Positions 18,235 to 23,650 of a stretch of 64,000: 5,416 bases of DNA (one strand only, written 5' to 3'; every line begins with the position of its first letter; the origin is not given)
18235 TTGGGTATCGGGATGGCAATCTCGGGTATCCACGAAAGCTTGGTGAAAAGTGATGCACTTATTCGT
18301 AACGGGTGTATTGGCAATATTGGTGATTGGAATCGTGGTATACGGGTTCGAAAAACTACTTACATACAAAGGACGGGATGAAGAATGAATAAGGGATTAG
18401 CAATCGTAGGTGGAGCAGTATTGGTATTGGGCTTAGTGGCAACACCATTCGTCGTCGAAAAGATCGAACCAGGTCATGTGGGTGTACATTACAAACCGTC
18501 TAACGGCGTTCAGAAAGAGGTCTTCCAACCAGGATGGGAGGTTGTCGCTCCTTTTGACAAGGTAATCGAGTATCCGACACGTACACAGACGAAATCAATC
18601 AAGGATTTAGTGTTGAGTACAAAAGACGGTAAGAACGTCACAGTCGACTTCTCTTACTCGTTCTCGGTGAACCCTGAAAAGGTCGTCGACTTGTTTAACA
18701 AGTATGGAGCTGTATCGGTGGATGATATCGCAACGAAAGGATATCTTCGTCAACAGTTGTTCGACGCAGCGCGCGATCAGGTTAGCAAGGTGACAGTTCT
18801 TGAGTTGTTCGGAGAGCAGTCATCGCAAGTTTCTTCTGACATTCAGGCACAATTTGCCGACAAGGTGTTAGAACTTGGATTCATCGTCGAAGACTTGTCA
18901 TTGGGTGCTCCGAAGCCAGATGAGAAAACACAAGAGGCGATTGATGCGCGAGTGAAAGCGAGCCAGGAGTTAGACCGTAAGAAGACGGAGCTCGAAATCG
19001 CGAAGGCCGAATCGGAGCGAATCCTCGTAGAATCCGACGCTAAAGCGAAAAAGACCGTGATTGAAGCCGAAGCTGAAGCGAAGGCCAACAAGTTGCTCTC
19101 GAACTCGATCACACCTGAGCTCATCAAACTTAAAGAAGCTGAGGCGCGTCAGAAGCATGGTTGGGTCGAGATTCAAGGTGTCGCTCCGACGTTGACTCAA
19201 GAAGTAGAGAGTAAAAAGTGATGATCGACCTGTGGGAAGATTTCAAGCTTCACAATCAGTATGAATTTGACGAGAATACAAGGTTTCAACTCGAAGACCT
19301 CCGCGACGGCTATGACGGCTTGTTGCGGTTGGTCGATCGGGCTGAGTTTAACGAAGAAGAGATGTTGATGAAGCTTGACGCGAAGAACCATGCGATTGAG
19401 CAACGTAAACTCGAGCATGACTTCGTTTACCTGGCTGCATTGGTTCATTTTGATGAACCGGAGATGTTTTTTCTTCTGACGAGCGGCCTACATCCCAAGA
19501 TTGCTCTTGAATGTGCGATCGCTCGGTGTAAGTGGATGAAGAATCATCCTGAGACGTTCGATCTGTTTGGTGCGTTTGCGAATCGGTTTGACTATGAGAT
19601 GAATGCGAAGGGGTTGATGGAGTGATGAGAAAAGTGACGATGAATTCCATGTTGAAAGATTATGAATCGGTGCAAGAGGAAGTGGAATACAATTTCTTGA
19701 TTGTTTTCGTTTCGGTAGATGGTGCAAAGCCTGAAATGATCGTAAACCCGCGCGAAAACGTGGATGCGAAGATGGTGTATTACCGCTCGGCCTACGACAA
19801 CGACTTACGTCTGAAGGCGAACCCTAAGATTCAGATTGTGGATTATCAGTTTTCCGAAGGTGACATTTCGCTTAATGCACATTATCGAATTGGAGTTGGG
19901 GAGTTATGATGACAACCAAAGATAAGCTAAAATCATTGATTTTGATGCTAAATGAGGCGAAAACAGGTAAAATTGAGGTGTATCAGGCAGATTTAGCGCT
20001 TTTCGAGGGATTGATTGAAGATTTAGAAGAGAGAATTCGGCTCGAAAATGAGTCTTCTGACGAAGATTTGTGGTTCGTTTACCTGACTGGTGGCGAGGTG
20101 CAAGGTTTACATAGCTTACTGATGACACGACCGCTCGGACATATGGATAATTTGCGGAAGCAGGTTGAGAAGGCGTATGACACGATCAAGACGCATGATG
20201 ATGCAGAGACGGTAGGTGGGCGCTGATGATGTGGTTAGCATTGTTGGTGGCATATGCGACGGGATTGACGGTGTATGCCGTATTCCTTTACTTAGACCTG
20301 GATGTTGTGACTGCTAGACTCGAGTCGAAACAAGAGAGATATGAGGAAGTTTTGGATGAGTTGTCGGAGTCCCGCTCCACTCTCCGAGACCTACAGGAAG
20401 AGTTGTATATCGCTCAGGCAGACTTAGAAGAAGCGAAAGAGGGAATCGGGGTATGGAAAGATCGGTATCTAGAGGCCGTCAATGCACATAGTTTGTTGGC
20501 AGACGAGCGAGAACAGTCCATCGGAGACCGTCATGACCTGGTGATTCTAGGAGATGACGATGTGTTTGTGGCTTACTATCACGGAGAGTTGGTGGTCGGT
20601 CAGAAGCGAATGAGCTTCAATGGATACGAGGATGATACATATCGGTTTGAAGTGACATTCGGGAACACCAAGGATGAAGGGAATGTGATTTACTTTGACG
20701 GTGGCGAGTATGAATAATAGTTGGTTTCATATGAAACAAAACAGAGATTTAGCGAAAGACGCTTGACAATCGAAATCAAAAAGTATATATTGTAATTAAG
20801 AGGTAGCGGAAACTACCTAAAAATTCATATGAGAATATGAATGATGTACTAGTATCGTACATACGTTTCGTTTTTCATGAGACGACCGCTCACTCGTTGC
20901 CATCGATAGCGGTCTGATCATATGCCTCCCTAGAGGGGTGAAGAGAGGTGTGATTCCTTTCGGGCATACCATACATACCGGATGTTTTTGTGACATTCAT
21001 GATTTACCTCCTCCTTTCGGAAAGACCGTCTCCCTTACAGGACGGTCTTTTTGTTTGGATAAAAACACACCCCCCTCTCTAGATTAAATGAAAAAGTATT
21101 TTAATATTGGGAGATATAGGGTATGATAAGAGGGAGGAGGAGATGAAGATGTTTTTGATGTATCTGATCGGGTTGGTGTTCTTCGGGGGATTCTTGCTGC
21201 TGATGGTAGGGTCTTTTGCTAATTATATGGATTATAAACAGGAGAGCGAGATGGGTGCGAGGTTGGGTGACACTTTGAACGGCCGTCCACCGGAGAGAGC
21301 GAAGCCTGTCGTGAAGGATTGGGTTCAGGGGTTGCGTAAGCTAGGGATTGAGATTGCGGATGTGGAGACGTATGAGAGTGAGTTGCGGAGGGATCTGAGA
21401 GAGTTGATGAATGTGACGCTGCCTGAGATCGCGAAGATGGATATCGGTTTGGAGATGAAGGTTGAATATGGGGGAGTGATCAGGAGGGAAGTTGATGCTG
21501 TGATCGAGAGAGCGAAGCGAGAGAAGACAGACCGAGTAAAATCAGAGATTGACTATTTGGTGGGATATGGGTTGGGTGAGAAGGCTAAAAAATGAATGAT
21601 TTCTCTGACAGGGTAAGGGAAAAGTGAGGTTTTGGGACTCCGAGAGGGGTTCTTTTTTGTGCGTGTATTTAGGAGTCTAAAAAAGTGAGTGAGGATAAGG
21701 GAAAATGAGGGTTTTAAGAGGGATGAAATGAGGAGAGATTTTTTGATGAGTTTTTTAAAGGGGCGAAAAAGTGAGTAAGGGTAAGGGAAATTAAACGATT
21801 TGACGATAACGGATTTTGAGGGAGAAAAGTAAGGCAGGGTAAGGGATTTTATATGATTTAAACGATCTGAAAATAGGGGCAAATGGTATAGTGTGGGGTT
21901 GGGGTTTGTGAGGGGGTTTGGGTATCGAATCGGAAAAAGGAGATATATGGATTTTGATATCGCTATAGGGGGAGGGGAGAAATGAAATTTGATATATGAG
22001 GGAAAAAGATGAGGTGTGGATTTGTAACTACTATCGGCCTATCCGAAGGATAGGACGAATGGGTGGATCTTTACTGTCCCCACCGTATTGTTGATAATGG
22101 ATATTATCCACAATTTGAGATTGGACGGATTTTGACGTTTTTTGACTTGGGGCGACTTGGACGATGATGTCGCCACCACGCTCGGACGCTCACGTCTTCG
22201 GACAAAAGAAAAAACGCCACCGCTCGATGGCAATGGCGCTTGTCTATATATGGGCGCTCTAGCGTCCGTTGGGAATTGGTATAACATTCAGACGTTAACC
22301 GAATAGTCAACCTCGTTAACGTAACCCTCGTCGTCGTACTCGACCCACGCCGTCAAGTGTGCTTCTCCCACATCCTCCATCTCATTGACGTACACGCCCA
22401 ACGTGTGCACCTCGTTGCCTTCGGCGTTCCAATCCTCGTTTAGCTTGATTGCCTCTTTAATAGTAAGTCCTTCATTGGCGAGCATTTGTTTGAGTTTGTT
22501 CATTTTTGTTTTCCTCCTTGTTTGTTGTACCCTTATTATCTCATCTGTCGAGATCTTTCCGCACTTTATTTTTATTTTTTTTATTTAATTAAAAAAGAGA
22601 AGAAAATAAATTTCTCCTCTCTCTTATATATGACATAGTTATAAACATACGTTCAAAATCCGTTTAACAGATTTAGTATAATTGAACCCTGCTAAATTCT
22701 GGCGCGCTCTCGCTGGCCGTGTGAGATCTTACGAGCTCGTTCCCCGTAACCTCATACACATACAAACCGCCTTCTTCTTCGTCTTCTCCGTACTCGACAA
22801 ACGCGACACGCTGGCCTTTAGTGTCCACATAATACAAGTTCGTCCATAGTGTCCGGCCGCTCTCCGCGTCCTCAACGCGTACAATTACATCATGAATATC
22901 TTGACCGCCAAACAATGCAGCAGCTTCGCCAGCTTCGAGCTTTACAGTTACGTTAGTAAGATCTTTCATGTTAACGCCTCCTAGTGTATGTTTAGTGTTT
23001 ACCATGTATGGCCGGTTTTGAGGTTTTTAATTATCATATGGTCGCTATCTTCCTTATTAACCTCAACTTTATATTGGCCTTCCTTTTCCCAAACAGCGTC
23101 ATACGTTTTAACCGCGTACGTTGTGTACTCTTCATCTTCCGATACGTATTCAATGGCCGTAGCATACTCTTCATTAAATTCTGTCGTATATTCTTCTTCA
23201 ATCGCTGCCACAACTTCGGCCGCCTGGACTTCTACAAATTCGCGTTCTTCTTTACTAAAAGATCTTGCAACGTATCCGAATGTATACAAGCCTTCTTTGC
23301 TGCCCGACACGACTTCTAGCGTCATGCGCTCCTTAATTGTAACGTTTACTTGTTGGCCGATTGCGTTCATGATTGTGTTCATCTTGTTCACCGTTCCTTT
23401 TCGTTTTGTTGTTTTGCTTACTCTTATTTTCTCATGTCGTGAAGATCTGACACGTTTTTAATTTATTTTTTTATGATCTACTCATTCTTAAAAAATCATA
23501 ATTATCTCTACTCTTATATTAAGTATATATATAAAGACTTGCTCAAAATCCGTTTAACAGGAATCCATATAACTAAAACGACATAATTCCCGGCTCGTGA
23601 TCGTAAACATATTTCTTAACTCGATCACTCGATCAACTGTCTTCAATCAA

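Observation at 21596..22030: A 430-bp purine-only repeat tract with a G-quadruplex-like motif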

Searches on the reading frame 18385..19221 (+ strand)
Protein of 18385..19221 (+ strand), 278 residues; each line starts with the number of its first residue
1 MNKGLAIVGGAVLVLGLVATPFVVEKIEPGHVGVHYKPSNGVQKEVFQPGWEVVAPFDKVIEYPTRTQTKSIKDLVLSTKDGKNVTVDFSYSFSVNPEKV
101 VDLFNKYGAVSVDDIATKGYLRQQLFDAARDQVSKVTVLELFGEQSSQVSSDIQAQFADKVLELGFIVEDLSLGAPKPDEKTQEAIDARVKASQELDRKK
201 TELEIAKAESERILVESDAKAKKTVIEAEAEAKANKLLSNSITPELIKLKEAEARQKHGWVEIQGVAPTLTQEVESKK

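Call 9: search_protein_families(library=pfam, proteins=[window:18385-19221:+], max_evalue=0.01)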
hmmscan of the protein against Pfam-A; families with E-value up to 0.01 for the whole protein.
window:18385-19221:+ (278 aa): 1 family
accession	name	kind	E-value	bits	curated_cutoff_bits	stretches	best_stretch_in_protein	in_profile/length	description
PF01145.31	Band_7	-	2e-30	106.6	23.6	1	26-209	2-175/176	SPFH domain / Band 7 family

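Call 10: search_protein_families(library=phrogs, proteins=[window:18385-19221:+], max_evalue=0.01)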
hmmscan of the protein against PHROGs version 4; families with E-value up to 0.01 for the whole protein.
window:18385-19221:+ (278 aa): 1 family
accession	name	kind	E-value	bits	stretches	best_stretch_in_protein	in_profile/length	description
phrog_200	-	other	1.6e-69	235.8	1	2-269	79-344/379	lipoprotein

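Call 24: find_related_loci(query=window:18385-19218:+, collection=viral_contigs, flank=10000)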
Query window:18385-19218:+ (278 aa) in viral_contigs; peptide patterns used: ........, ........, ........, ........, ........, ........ (x = any residue, [..] = any of these).
14 stretches matched a pattern; 1 encode a relative of the query (tblastn E <= 1e-3); 1 distinct loci.
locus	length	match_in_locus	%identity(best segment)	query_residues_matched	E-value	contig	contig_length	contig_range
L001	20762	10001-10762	48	15-272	2e-73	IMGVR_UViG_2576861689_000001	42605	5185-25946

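Call 75: search_protein_families(library=padloc, proteins=[window:18385-19221:+], max_evalue=0.01)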
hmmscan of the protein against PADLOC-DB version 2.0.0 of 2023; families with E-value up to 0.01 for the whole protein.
window:18385-19221:+ (278 aa): 0 families

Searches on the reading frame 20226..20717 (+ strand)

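Call 9: search_protein_families(library=pfam, proteins=[window:20226-20717:+], max_evalue=0.01)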
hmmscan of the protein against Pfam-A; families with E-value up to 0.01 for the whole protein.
window:20226-20717:+ (163 aa): 0 families

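Call 10: search_protein_families(library=phrogs, proteins=[window:20226-20717:+], max_evalue=0.01)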
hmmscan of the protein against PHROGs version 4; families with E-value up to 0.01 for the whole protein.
window:20226-20717:+ (163 aa): 1 family
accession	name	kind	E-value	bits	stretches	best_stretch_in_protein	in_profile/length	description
phrog_19139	-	unknown function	0.0024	19.2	1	19-81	85-144/151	-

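Call 75: search_protein_families(library=padloc, proteins=[window:20226-20717:+], max_evalue=0.01)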
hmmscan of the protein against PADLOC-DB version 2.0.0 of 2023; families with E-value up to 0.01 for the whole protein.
window:20226-20717:+ (163 aa): 1 family
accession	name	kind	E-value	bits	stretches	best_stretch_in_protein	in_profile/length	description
PDLC00254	LmuB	-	0.0024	14.6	1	22-72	225-275/563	AAA ATPase domain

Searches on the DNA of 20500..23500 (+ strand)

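Call 6: search_dna_similar(query=window:20500-23500:+, collection=phages, mode=distant, max_rows=20)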
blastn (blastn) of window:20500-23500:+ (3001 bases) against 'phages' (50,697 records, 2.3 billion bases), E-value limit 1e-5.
No match.

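Call 50: search_rna_families(source=window, start=21550, end=22320, threshold=evalue, max_evalue=10, show_alignments=2)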
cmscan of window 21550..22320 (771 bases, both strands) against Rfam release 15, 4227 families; matches with E-value up to 10: 5.
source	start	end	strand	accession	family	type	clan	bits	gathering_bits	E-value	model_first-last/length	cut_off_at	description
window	21851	21913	+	RF00571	SNORD65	Gene; snRNA; snoRNA; CD-box;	CL00057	17.3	41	0.57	1-73/73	no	Small nucleolar RNA SNORD65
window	22209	22250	-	RF01388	isrD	Gene; sRNA;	-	16.9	37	1.5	1-51/51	no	isrD Hfq binding RNA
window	22202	22245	-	RF00489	ctRNA_p42d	Gene; antisense;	-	14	50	9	1-46/46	no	ctRNA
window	21583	21699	-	RF02120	FTX_2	Gene; lncRNA;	-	13.8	48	6.9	1-97/97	no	FTX transcript, XIST regulator conserved region 2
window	22176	22245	+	RF02377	SurA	Gene; sRNA;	-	12.6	100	0.8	1-279/279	no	SurA sRNA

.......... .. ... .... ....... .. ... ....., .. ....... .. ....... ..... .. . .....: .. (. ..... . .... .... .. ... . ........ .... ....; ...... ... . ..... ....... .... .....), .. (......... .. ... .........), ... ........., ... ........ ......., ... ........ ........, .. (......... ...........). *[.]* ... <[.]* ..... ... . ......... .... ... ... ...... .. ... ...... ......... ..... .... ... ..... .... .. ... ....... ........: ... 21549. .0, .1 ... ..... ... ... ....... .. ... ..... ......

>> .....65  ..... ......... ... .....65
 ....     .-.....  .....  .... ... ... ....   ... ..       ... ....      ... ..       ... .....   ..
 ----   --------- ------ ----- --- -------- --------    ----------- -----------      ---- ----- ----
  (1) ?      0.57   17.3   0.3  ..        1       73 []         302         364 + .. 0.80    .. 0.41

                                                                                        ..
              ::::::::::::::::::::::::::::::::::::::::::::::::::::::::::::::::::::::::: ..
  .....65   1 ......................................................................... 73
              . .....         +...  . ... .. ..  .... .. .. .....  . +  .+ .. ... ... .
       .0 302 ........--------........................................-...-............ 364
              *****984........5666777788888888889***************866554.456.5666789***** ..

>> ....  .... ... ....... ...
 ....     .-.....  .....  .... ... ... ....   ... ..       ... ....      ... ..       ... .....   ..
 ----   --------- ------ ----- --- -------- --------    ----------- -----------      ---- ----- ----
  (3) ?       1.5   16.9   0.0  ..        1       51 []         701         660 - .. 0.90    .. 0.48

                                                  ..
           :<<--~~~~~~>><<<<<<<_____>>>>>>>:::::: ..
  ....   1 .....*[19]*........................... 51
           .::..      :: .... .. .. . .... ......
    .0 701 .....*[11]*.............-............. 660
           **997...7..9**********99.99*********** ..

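Call 55: search_dna_similar(query=window:21100-22300:+, collection=plasmids, mode=distant, max_rows=10)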
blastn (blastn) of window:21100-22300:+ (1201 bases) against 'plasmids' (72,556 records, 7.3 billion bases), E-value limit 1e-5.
No match.
